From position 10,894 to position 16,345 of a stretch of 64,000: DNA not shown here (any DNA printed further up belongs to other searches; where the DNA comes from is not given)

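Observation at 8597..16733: Tandem duplication of a two-gene cassette: small 2-TM protein followed by a pseudokinase/ankyrin protein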

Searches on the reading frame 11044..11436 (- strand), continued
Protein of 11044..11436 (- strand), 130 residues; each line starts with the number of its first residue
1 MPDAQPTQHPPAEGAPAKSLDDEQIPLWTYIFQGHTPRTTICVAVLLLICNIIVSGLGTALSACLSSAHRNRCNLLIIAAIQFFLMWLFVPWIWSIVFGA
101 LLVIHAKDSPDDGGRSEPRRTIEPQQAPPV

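Call 55: search_protein_families(library=pfam, proteins=[L007:1-1785:+], max_evalue=0.001)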
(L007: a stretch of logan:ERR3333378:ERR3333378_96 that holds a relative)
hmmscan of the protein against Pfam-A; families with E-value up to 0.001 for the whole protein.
L007:1-1785:+ (594 aa): 6 families
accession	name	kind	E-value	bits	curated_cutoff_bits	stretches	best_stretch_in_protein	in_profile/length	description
PF12796.13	Ank_2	-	1.3e-117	385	27.3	11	205-283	1-80/90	Ankyrin repeats (3 copies)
PF00023.36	Ank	-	2.8e-59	194.1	21.1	1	461-483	2-25/33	Ankyrin repeat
PF13637.12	Ank_4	-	1.7e-38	130.2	22.7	1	434-481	1-50/50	Ankyrin repeats (many copies)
PF13606.12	Ank_3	-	1.8e-38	126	22.3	0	263-283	2-23/30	Ankyrin repeat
PF13857.12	Ank_5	-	2.7e-35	120.5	27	0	257-298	10-53/56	Ankyrin repeats (many copies)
PF24521.3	Ank_KRIT1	-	7.9e-08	32.6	80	0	101-180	42-128/149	KRIT1 ankyrin-repeats domain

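Call 64: search_protein_families(library=pfam, proteins=[L006:9378-11078:+, L006:9378-10100:+], max_evalue=10)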
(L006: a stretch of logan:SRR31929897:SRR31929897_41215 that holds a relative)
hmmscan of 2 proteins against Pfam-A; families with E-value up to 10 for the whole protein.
L006:9378-11078:+ (566 aa): 2 families
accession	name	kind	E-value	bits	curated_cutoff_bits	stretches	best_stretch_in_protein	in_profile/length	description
PF19320.4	GlfT2_domain3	-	0.032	14.3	27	1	430-484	127-181/197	Galactofuranosyltransferase-2, domain 3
PF15472.11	DUF4638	-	0.13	12.4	27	1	183-242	143-200/262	Domain of unknown function (DUF4638)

L006:9378-10100:+ (241 aa): 1 family
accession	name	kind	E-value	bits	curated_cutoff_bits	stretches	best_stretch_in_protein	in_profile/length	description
PF15472.11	DUF4638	-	0.14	12.3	27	1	183-239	143-197/262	Domain of unknown function (DUF4638)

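Call 65: search_solved_structures(query=L006:9378-10300:+, max_evalue=10, show_alignments=1)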
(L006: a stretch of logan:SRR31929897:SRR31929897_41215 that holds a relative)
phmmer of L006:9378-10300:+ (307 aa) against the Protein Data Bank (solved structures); distinct sequences matched with E-value up to 10: 3.
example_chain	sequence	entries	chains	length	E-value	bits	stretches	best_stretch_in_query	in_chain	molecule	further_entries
5yud_A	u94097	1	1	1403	0.31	13.7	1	163-260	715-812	Baculoviral IAP repeat-containing protein 1e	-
6b5b_A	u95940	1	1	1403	0.31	13.7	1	163-260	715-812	Baculoviral IAP repeat-containing protein 1e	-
7rav_A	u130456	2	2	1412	0.31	13.7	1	163-260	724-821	Baculoviral IAP repeat-containing protein 1e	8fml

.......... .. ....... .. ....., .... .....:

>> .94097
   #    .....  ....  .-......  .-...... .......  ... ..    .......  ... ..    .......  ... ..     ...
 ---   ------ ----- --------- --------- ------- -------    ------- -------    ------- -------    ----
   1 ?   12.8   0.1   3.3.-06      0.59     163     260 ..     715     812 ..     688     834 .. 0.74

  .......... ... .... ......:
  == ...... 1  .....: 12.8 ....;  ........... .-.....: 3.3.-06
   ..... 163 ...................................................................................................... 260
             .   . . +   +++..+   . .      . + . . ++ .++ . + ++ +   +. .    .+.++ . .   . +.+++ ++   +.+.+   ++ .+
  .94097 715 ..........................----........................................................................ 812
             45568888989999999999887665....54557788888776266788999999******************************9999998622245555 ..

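Call 73: find_encoding_contigs(protein=P0048, flank=6000, max_places=2)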
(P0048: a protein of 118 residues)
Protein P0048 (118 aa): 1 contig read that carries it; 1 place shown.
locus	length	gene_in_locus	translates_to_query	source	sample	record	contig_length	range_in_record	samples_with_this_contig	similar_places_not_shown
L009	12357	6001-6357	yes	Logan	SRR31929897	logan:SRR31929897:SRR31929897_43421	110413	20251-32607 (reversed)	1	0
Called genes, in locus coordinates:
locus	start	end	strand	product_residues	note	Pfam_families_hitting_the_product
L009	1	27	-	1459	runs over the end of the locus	PF00005:ABC_tran (faint), PF02463:SMC_N, PF13175:AAA_15, PF13304:AAA_21 (weak), PF13476:AAA_23, PF13555:AAA_29 (faint)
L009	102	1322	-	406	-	PF00249:Myb_DNA-binding, PF13921:Myb_DNA-bind_6, PF00249:Myb_DNA-binding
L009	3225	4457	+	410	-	PF00249:Myb_DNA-binding, PF13921:Myb_DNA-bind_6, PF00249:Myb_DNA-binding, PF13921:Myb_DNA-bind_6 (weak)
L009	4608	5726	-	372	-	-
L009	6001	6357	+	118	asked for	PF15795:Spec3 (weak)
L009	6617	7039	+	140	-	-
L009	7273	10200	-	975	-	PF00023:Ank (faint), PF12796:Ank_2, PF13606:Ank_3 (faint), PF13637:Ank_4 (faint), PF12796:Ank_2, PF13857:Ank_5 (faint), PF12796:Ank_2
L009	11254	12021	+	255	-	-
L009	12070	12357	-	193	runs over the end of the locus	-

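Call 74: find_encoding_contigs(protein=P0045, flank=6000, max_places=2)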
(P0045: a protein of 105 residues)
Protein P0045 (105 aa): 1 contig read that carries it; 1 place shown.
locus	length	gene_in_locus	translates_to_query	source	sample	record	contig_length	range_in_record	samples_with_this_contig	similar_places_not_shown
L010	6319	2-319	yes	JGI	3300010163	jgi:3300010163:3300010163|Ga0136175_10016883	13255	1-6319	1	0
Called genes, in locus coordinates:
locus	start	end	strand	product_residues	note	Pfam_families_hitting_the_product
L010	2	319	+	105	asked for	PF15795:Spec3 (weak)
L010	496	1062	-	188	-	PF00025:Arf, PF09439:SRPRB, PF00071:Ras, PF01926:MMR_HSR1 (weak), PF04670:Gtr1_RagA, PF08477:Roc, PF00503:G-alpha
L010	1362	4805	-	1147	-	-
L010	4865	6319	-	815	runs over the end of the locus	-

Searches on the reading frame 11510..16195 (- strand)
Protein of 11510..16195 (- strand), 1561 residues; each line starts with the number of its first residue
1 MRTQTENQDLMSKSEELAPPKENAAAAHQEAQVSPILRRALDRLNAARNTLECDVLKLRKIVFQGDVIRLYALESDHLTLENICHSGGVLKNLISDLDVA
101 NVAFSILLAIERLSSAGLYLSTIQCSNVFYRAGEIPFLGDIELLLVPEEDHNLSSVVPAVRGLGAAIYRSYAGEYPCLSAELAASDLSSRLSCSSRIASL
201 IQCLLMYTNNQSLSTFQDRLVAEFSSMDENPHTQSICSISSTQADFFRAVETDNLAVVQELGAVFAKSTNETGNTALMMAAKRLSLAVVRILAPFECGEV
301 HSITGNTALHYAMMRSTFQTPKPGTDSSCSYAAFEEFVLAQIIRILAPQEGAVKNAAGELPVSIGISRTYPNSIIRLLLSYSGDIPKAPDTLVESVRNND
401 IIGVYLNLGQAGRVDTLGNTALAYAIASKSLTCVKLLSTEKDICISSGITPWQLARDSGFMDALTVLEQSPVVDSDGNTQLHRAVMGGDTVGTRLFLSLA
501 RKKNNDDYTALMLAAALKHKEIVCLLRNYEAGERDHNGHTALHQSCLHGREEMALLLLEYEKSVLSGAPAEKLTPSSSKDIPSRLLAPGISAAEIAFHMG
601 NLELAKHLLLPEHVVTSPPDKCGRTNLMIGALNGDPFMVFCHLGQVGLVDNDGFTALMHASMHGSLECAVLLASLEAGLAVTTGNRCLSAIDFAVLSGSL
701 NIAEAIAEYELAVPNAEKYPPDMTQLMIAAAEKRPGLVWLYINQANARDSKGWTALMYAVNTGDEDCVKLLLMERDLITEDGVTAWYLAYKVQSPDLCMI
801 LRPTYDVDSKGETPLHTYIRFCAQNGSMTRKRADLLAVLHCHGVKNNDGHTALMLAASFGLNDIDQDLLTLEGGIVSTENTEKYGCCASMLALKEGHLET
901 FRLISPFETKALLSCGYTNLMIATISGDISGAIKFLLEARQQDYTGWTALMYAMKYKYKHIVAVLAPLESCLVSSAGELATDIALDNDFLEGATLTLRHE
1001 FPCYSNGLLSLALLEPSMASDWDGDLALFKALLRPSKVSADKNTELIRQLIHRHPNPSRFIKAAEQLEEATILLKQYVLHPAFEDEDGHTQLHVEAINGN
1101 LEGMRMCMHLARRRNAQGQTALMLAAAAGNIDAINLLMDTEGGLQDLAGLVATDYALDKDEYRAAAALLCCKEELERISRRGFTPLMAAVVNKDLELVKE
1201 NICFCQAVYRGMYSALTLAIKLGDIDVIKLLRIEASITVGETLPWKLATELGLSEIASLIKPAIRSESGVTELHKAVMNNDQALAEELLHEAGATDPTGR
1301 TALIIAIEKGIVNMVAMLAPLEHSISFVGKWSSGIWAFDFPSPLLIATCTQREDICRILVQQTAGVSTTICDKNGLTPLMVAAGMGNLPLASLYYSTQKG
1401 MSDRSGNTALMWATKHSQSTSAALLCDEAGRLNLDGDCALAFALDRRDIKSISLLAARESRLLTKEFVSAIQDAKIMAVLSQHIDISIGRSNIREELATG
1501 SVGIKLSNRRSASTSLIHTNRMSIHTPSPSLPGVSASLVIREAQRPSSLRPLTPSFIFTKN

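Call 3: search_protein_families(library=pfam, proteins=[window:11510-16195:-], max_evalue=1)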
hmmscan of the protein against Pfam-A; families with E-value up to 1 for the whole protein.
window:11510-16195:- (1561 aa): 5 families
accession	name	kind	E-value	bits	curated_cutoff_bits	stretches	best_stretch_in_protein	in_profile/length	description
PF12796.13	Ank_2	-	4.8e-95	312.7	27.3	16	481-562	1-84/90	Ankyrin repeats (3 copies)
PF00023.36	Ank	-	5.5e-48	158.7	21.1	5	752-772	2-22/33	Ankyrin repeat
PF13637.12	Ank_4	-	1.9e-41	139.6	22.7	7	737-772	13-50/50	Ankyrin repeats (many copies)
PF13606.12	Ank_3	-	1.5e-31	104.9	22.3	3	537-561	1-25/30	Ankyrin repeat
PF13857.12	Ank_5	-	2.5e-24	85.5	27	3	269-312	12-56/56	Ankyrin repeats (many copies)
